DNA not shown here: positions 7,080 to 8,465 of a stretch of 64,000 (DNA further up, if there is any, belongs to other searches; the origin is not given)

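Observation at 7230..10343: AlkB-type alkane/fatty-acid membrane monooxygenase in an archaeon, translationally coupled to msrA and guaB, with no rubredoxin partner nearby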

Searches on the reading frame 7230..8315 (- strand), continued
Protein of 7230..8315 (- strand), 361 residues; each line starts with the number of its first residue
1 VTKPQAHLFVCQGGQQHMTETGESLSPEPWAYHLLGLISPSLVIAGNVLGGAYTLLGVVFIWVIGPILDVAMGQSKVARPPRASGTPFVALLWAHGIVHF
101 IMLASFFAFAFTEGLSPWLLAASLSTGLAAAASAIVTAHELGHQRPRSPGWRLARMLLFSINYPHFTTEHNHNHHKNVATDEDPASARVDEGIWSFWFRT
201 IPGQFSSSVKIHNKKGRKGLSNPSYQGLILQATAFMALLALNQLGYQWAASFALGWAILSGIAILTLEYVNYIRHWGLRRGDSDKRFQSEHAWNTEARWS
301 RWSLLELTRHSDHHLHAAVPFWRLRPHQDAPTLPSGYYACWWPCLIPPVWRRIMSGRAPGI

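Call 41: list_cluster_members(proteins=[P0122, P0123, P0124, P0125, P0126, P0127, P0129, P0130, P0132, P0137])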
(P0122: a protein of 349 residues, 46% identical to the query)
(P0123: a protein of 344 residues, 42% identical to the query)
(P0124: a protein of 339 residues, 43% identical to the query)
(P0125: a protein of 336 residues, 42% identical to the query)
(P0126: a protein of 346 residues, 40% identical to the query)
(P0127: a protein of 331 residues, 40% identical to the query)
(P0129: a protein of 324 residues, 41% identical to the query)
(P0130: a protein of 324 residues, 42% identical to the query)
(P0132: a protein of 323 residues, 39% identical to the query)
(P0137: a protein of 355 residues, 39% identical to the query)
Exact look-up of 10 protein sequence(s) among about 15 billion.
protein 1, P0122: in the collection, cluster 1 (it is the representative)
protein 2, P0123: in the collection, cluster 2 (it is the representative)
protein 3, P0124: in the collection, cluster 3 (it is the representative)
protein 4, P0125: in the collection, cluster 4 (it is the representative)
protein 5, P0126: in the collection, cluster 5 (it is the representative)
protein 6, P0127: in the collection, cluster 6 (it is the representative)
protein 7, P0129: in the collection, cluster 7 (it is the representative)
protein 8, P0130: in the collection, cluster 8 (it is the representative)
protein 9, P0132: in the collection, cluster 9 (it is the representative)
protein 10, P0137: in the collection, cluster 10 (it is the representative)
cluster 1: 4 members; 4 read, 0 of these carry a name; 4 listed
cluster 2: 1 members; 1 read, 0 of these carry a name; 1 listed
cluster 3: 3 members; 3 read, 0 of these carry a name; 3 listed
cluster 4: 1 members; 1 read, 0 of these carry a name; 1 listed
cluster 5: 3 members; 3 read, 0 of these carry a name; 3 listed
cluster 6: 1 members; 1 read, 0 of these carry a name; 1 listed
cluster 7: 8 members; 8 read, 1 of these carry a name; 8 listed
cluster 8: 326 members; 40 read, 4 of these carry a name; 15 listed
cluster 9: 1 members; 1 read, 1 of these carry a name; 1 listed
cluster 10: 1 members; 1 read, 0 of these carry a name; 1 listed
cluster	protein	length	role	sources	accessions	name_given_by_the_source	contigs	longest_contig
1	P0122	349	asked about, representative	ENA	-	-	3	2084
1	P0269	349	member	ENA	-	-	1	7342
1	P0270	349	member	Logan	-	-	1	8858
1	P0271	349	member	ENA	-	-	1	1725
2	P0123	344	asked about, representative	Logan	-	-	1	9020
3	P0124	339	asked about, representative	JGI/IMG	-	-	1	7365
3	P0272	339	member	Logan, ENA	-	-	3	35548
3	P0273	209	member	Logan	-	-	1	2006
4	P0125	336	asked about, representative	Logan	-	-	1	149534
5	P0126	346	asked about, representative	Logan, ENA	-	-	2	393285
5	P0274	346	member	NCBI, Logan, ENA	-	-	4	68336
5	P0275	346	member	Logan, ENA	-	-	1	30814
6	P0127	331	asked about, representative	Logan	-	-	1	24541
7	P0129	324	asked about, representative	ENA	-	-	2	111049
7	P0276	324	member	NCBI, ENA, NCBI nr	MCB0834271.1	MAG: fatty acid desaturase [Bacteroidetes bacterium] | fatty acid desaturase [Bacteroidota bacterium]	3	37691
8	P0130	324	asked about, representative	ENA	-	-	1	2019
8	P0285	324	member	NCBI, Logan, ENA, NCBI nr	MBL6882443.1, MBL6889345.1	MAG: fatty acid desaturase [Candidatus Poseidoniaceae archaeon] | fatty acid desaturase [Candidatus Poseidoniaceae archaeon]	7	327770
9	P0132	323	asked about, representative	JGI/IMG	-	alkane 1-monooxygenase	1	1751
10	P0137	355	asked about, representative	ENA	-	-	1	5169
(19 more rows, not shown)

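Call 42: search_solved_structures(query=A2, max_evalue=10, show_alignments=0)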
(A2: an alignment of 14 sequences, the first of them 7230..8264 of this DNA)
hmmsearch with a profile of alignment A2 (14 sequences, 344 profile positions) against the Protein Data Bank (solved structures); distinct sequences matched with E-value up to 10: 3.
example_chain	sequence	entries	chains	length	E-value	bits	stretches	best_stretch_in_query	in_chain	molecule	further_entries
8sbb_A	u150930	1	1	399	3.8e-47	164.4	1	11-341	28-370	Alkane 1-monooxygenase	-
8f6t_A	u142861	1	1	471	5.6e-47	163.8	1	19-337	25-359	Alkane 1-monooxygenase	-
9t0z_O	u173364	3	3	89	1.4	11.3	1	111-159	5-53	Small ribosomal subunit protein uS15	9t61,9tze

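Call 43: find_encoding_contigs(protein=P0126, flank=8000, max_places=2)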
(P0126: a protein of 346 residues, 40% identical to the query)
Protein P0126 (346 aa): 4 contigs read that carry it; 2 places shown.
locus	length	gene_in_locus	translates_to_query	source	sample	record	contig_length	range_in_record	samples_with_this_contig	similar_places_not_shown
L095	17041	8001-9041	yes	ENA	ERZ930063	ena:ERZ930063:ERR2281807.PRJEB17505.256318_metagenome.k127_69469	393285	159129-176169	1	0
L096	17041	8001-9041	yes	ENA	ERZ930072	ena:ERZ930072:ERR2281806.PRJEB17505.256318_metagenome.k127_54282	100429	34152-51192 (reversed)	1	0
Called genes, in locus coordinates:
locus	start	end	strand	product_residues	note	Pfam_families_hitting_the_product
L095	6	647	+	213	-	-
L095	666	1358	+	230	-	PF04967:HTH_10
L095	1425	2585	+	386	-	PF05138:PaaA_PaaC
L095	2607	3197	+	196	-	-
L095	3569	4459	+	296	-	PF01210:NAD_Gly3P_dh_N (weak), PF02737:3HCDH_N, PF03446:NAD_binding_2 (faint), PF00725:3HCDH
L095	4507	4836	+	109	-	-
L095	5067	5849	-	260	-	PF00378:ECH_1, PF16113:ECH_2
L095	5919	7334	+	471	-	PF00171:Aldedh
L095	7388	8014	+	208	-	PF13238:AAA_18 (weak), PF13671:AAA_33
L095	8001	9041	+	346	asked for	PF00487:FA_desaturase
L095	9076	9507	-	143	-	-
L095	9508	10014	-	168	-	-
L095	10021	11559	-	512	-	PF00482:T2SSF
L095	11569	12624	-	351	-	PF00482:T2SSF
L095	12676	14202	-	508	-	PF00437:T2SSE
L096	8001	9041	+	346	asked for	PF00487:FA_desaturase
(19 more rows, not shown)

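Call 51: search_protein_families(library=pfam, proteins=[L088:176-1459:-, L088:3002-5029:-, L088:4953-6260:+, L088:6321-7205:-, L088:7386-8114:+, L088:8111-8779:+, L088:9397-9975:+, L088:11173-13596:-, L088:13797-14723:+, L088:1598-2350:+], max_evalue=0.0001)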
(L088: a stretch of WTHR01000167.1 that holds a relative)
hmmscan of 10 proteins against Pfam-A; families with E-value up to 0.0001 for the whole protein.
L088:176-1459:- (427 aa): 2 families
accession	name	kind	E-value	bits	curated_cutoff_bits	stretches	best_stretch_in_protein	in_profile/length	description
PF03441.19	FAD_binding_7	-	6.2e-44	150.3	27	1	274-418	3-150/203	FAD binding domain of DNA photolyase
PF00875.24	DNA_photolyase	-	7.5e-16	58.9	26.6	1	8-168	3-157/164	DNA photolyase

L088:3002-5029:- (675 aa): 8 families
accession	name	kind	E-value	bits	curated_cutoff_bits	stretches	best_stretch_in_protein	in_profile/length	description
PF00724.26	Oxidored_FMN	-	2.3e-48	165.6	27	1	11-344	2-339/342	NADH:flavin oxidoreductase / NADH oxidase family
PF07992.20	Pyr_redox_2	-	1.9e-12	47.6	26.1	1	387-623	1-251/291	Pyridine nucleotide-disulphide oxidoreductase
PF13450.12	NAD_binding_8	-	4.5e-08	33.7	21.9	1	391-425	1-35/68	NAD(P)-binding Rossmann-like domain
PF13738.12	Pyr_redox_3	-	7.8e-08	32.3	30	0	472-600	126-262/305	Pyridine nucleotide-disulphide oxidoreductase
PF03486.20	HI0933_like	-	2e-07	31.1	50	1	388-431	2-45/244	HI0933-like protein Rossmann domain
PF00070.33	Pyr_redox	-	1.3e-06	29.3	22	0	388-422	1-35/82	Pyridine nucleotide-disulphide oxidoreductase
PF12831.13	FAD_oxidored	-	1.2e-05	25.2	27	1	389-425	2-38/416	FAD dependent oxidoreductase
PF01946.23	Thi4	-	2.3e-05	24.2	26.2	1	387-430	18-62/235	Thi4 family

L088:4953-6260:+ (435 aa): 3 families
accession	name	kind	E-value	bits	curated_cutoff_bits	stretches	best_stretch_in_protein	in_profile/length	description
PF16884.10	ADH_N_2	-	1.8e-36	124.7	31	1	102-208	1-107/108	N-terminal domain of oxidoreductase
PF00107.32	ADH_zinc_N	-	1.4e-20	74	31.8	1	254-391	1-127/129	Zinc-binding dehydrogenase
PF13602.12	ADH_zinc_N_2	-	2.8e-17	64.3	27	1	287-431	1-134/134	Zinc-binding dehydrogenase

L088:6321-7205:- (294 aa): 1 family
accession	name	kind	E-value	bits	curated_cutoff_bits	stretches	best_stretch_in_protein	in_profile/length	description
PF00892.27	EamA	-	9.7e-29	100.8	28.2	2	8-140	2-134/135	EamA-like transporter family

L088:7386-8114:+ (242 aa): 1 family
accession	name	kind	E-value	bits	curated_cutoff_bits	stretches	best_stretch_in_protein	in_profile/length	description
PF02979.21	NHase_alpha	-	1.8e-82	275.7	27.2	1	50-230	3-183/184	Nitrile hydratase, alpha chain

L088:8111-8779:+ (222 aa): 2 families
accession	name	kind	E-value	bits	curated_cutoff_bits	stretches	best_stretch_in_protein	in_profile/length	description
PF02211.21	NHase_beta_C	-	9e-26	90.6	27.7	1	130-220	6-97/98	Nitrile hydratase beta subunit, C-terminal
PF21006.2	NHase_beta_N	-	3.5e-19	69.4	21.5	1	2-98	1-98/115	Nitrile hydratase beta subunit, N-terminal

L088:9397-9975:+ (192 aa): 0 families

L088:11173-13596:- (807 aa): 2 families
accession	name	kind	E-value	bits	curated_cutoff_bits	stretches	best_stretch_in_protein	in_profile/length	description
PF00884.28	Sulfatase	-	5.1e-56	190.6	25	1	89-501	1-301/301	Sulfatase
PF16347.10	SGSH_C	-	1.6e-05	25.6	29.3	1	466-517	19-69/154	N-sulphoglucosamine sulphohydrolase, C-terminal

L088:13797-14723:+ (308 aa): 1 family
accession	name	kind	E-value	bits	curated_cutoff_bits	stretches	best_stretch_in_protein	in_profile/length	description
PF00291.31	PALP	-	6.6e-65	219.8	35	1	6-295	2-295/295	Pyridoxal-phosphate dependent enzyme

L088:1598-2350:+ (250 aa): 4 families
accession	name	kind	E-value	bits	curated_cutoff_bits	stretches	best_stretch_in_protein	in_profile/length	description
PF00106.31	adh_short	-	2.2e-29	102.8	26.6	1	4-207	2-191/195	short chain dehydrogenase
PF13561.12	adh_short_C2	-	8.6e-19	68.5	27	1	9-208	1-186/236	Enoyl-(Acyl carrier protein) reductase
PF08659.16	KR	-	3.5e-07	30.7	22.6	1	6-93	4-93/180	KR domain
PF23441.1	SDR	-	4e-06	26.8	27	1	6-202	11-198/258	SDR-like rossmann domain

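Call 52: search_protein_families(library=pfam, proteins=[L084:2595-3779:+, L084:3810-4787:+, L084:4787-5785:+, L084:5665-6540:+, L084:6540-7241:+, L084:7302-8078:-, L084:8258-9202:+, L084:9199-9894:+, L084:11858-12661:-, L084:13939-16119:-], max_evalue=0.0001)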
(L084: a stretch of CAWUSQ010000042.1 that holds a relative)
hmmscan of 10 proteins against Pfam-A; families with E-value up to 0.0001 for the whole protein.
L084:2595-3779:+ (394 aa): 3 families
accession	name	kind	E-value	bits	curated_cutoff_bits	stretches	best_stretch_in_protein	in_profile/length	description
PF13458.12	Peripla_BP_6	-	3.5e-72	244.4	31.7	1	23-366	1-341/343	Periplasmic binding protein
PF13433.12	Peripla_BP_5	-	1.5e-16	60.9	27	1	24-353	1-326/363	Periplasmic binding protein domain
PF01094.35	ANF_receptor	-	2.2e-11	43.8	25.4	1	43-352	2-338/353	Receptor family ligand binding region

L084:3810-4787:+ (325 aa): 1 family
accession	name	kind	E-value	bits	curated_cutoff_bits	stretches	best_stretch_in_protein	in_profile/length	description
PF02653.21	BPD_transp_2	-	3.5e-34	118.6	26.8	1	28-312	2-269/269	Branched-chain amino acid transport system / permease component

L084:4787-5785:+ (332 aa): 1 family
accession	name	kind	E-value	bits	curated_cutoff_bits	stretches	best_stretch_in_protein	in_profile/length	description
PF02653.21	BPD_transp_2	-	7.2e-36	124.1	26.8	1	34-306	4-269/269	Branched-chain amino acid transport system / permease component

L084:5665-6540:+ (291 aa): 2 families
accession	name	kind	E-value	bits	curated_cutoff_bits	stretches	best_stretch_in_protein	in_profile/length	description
PF00005.33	ABC_tran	-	1.2e-27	97.6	25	1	61-216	2-137/137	ABC transporter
PF12399.14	BCA_ABC_TP_C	-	4.9e-11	42.4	25.5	1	264-287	2-25/27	Branched-chain amino acid ATP-binding cassette transporter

L084:6540-7241:+ (233 aa): 1 family
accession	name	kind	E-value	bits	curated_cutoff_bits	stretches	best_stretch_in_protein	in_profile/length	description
PF00005.33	ABC_tran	-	1.4e-30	107.1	25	1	18-161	2-136/137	ABC transporter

L084:7302-8078:- (258 aa): 1 family
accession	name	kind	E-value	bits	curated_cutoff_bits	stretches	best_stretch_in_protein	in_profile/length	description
PF13531.11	SBP_bac_11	-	9.3e-29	101.2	25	1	29-254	1-226/227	Bacterial extracellular solute-binding protein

L084:8258-9202:+ (314 aa): 1 family
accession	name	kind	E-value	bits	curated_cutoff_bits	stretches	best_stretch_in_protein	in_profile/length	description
PF02668.22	TauD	-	1.3e-55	189.6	27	1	41-304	2-266/267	Taurine catabolism dioxygenase TauD, TfdA family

L084:9199-9894:+ (231 aa): 1 family
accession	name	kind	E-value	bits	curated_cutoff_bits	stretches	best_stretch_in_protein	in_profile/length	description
PF13468.12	Glyoxalase_3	-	1e-35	123.8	25.1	1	11-202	1-175/176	Glyoxalase-like domain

L084:11858-12661:- (267 aa): 3 families
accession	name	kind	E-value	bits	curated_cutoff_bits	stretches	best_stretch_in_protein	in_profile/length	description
PF21342.2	SoxA-TsdA_cyt-c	-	2.9e-37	127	27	2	63-152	1-87/88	SoxA/TsdA, cytochrome c domain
PF09086.16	DUF1924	-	2.7e-06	28.1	22.5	0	61-92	8-39/96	Domain of unknown function (DUF1924)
PF13442.11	Cytochrome_CBB3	-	2.6e-05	24.9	27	0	71-91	3-20/68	Cytochrome C oxidase, cbb3-type, subunit III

L084:13939-16119:- (726 aa): 2 families
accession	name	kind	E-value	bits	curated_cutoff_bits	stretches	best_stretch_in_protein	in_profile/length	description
PF02738.23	MoCoBD_1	-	6.9e-33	114.2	27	1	315-552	13-242/244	Molybdopterin cofactor-binding domain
PF20256.3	MoCoBD_2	-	5.6e-29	102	27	2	592-673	200-283/283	Molybdopterin cofactor-binding domain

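Call 54: predict_structure(alignment_id=A3)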
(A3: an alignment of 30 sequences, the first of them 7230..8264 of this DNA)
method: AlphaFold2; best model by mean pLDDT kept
length: 344 residues; sequences in the alignment: 30
mean_pLDDT: 82.5   pTM: 0.85
mean pLDDT of the five models: 82.5, 81.2, 80.2, 79.1, 77.9
residues with pLDDT >= 90: 139; 70-90: 143; 50-70: 51; < 50: 11
segments of 3 or more residues with pLDDT < 50: 1-5, 287-291
pLDDT, mean of each block of 10 residues (from residue 1): 51 78 95 97 89 70 73 87 97 97 97 82 82 91 83 77 86 88 91 91 92 95 98 98 93 80 70 63 51 65 73 73 83 79 60
secondary structure, 60 per line:
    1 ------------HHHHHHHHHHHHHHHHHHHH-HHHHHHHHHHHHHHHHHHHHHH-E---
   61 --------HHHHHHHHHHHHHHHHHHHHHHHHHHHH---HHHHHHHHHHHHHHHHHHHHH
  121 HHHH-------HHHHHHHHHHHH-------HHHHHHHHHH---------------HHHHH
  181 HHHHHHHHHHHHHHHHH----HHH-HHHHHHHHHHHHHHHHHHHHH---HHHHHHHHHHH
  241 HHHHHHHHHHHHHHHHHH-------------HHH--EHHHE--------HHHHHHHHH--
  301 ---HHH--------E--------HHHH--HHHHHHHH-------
elements in order: H13-32 H34-55 H69-96 H100-124 H132-143 H151-160 H176-197 H206-226 H230-258 H290-298 H324-327 H330-337

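Call 57: fold_search(model_id=the predicted structure, library=pdb)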
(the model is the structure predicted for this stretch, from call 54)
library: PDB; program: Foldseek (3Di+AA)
matches with E <= 10: 191; with E <= 0.001: 2
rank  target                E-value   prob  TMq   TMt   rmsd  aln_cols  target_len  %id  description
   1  8f6t                  4.8e-14  1.00  0.76  0.62   4.0       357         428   31  Cryo-EM structure of alkane 1-monooxygenase AlkB-AlkG complex from Fontimonas thermophila (released 2023-04-05)
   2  8sbb_A                1.2e-12  1.00  0.76  0.69   4.2       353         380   30  Cryo-EM structure of FtAlkB (released 2023-04-26)
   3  8xks_K                5.2e-01  0.77  0.39  0.37   9.0       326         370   15  The cryo-EM structure of Orf2971-FtsHi motor complex (released 2024-12-04)
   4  8xqw_M                7.8e-01  0.80  0.45  0.41   8.9       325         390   13  Cryo-EM structure of the Ycf2-FtsHi motor complex from Chlamydomonas reinhardtii in AMPPNP bound state (released 2024-09-11)
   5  8r96_A                9.8e-01  0.10  0.16  0.18  19.1       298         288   12  Crystal structure of the cryorhodopsin CryoR2 at pH 4.6, type A crystals (released 2024-12-11)
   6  8r97_B                1.1e+00  0.07  0.14  0.16  16.9       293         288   12  Crystal structure of the cryorhodopsin CryoR2 at pH 4.6, type B crystals, non-illuminated state (released 2024-12-11)
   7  7dj2_A                1.1e+00  0.06  0.14  0.11  22.4       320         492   11  Crystal structure of the G26C/E290S mutant of LeuT (released 2021-04-07)
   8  6qex_A                1.1e+00  0.10  0.18  0.07  28.9       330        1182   12  Nanodisc reconstituted human ABCB1 in complex with UIC2 fab and taxol (released 2019-02-27)
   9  8hdo_R                1.1e+00  0.09  0.18  0.21  20.8       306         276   15  Structure of A2BR bound to synthetic agonists BAY 60-6583 (released 2023-01-18)
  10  8r96_E                1.4e+00  0.09  0.16  0.19  18.3       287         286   10  Crystal structure of the cryorhodopsin CryoR2 at pH 4.6, type A crystals (released 2024-12-11)
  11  8r96_D                1.4e+00  0.08  0.16  0.18  18.9       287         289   12  Crystal structure of the cryorhodopsin CryoR2 at pH 4.6, type A crystals (released 2024-12-11)
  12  7tm3_6                1.5e+00  0.07  0.13  0.18  20.4       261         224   13  Structure of the rabbit 80S ribosome stalled on a 2-TMD Rhodopsin intermediate in complex with the multipass transloco (released 2022-10-19)
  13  8r97_F                1.5e+00  0.06  0.14  0.16  17.1       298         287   12  Crystal structure of the cryorhodopsin CryoR2 at pH 4.6, type B crystals, non-illuminated state (released 2024-12-11)
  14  9g2t_B                1.8e+00  0.07  0.17  0.12  24.9       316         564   12  Cryo-EM structure of IrtAB 2xEQ, A256R_IrtB mutant in LMNG (released 2024-12-18)
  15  5efr                  1.8e+00  0.06  0.14  0.12  25.7       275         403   10  Crystal Structure of a BamA-BamD fusion (released 2016-01-27)
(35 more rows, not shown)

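Call 66: find_encoding_contigs(protein=P0087, flank=7000, max_places=2)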
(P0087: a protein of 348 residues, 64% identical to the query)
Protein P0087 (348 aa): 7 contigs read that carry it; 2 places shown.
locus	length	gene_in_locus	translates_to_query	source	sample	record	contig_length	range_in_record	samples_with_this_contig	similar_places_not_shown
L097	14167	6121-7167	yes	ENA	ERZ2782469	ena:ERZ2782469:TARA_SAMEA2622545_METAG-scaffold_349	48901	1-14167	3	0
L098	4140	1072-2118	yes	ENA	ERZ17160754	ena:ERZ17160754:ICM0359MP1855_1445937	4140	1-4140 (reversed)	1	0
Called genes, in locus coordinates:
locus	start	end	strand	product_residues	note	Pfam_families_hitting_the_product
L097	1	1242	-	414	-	?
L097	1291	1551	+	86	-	PF03083:MtN3_slv (weak)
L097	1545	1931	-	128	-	-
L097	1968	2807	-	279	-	-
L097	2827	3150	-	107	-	-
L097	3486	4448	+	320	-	PF01266:DAO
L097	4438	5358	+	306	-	PF01063:Aminotran_4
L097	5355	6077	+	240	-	PF19798:Sulfotransfer_5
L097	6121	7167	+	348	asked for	PF00487:FA_desaturase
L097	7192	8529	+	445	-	PF03051:Peptidase_C1_2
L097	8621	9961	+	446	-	PF02812:ELFV_dehydrog_N, PF00208:ELFV_dehydrog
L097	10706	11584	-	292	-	PF21088:MS_channel_1st, PF00924:MS_channel_2nd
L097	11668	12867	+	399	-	PF00266:Aminotran_5, PF01041:DegT_DnrJ_EryC1 (weak)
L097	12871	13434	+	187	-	PF03745:DUF309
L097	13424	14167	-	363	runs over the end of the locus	PF00005:ABC_tran, PF02463:SMC_N (faint), PF13555:AAA_29 (weak), PF13304:AAA_21 (faint)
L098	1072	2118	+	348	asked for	PF00487:FA_desaturase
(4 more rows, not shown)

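Call 67: find_encoding_contigs(protein=P0095, flank=7000, max_places=2)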
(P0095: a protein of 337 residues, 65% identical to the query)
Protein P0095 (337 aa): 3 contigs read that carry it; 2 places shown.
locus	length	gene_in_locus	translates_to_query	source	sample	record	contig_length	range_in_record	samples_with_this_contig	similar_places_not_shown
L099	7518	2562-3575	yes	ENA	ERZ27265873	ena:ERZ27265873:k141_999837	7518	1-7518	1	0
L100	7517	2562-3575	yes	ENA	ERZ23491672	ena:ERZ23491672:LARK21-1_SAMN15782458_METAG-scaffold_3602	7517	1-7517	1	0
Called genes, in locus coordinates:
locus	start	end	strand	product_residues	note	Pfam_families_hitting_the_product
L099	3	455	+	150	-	?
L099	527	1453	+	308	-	PF13499:EF-hand_7 (weak), PF00036:EF-hand_1, PF13405:EF-hand_6 (faint)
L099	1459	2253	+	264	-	-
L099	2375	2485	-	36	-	-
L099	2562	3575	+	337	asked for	PF00487:FA_desaturase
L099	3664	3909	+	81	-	PF26604:CBU_0592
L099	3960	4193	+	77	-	-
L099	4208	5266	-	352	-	PF01595:CNNM, PF00571:CBS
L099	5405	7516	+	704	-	?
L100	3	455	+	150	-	?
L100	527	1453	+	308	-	PF13499:EF-hand_7 (weak), PF00036:EF-hand_1, PF13405:EF-hand_6 (faint)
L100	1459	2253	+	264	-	-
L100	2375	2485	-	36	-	-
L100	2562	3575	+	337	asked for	PF00487:FA_desaturase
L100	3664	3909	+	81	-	PF26604:CBU_0592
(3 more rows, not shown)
